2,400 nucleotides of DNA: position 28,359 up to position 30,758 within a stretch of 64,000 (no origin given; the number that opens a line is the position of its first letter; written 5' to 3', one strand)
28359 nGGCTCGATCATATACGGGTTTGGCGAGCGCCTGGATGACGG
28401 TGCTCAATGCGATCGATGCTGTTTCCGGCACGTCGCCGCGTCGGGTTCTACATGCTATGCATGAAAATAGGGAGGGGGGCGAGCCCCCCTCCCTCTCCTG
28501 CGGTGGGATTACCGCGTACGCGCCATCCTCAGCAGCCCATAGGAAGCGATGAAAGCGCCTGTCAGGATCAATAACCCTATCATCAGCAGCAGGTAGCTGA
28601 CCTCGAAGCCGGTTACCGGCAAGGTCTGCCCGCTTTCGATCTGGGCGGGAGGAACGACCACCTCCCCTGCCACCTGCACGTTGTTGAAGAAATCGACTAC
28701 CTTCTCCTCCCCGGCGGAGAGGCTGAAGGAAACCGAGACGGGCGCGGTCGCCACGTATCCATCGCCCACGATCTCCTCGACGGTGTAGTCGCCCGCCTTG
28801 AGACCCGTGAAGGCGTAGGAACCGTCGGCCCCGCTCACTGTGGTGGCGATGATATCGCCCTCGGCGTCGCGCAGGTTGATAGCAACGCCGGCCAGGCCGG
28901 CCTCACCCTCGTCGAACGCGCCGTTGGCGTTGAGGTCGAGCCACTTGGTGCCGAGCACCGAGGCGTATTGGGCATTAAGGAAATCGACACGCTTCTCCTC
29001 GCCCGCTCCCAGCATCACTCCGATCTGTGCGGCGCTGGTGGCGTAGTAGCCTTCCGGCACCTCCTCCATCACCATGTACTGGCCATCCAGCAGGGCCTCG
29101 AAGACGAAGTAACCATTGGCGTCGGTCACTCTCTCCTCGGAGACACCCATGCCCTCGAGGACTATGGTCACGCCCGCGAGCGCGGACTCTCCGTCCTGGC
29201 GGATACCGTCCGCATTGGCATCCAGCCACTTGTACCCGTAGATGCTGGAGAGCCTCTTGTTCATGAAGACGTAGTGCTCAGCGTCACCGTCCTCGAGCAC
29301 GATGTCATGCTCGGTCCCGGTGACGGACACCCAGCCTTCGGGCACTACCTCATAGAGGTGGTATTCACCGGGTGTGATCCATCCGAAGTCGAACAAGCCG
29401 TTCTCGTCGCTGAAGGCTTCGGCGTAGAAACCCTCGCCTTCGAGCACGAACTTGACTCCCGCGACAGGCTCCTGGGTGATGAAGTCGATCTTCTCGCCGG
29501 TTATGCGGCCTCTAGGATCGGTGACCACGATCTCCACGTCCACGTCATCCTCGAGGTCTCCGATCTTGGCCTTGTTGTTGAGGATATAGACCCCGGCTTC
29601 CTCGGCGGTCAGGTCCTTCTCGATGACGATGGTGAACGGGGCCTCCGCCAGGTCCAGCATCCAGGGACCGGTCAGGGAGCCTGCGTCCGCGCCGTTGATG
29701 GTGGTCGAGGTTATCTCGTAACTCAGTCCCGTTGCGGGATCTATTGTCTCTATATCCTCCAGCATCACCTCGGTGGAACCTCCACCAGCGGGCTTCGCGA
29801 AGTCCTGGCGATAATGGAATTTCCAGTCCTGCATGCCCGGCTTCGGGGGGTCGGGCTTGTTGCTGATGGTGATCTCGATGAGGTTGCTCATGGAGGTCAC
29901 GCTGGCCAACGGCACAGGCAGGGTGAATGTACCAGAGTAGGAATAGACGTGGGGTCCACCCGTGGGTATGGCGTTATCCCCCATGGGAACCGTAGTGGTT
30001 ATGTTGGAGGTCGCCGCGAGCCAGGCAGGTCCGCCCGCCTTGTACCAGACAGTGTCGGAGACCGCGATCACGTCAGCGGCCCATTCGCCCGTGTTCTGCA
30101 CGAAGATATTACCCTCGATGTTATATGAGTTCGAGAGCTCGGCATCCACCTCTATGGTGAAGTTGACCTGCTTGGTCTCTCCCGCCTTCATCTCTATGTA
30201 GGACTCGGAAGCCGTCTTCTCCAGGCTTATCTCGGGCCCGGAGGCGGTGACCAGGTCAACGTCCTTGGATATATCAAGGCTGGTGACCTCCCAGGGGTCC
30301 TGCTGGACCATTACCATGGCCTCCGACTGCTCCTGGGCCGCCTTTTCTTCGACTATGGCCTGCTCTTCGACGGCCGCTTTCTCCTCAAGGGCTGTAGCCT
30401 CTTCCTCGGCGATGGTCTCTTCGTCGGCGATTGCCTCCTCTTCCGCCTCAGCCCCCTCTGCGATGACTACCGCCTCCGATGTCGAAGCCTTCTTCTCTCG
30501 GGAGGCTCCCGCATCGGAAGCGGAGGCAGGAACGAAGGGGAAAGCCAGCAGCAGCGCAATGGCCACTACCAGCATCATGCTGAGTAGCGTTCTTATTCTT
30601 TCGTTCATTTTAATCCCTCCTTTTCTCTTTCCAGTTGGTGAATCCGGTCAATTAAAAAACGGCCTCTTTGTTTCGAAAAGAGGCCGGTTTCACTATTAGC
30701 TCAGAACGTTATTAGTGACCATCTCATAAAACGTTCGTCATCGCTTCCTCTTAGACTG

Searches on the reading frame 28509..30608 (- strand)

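Call 84: search_protein_families(library=pfam, max_evalue=0.00001, proteins=[window:28509-30608:-])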
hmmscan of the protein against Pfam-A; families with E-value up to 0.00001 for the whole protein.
window:28509-30608:- (699 aa): 4 families
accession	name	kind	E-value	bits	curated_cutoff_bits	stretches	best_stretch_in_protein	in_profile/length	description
PF17210.9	SdrD_B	-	6.7e-37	126.6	29.7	2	556-622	8-74/112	SdrD B-like domain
PF17802.7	SpaA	-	9.1e-26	90.3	23.1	2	367-450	1-89/91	Prealbumin-like fold domain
PF13620.12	CarboxypepD_reg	-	5.9e-20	71.9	32.3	1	566-640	8-79/82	Carboxypeptidase regulatory-like domain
PF13715.12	CarbopepD_reg_2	-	2e-09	37.8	32.2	0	471-512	8-47/88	CarboxypepD_reg-like domain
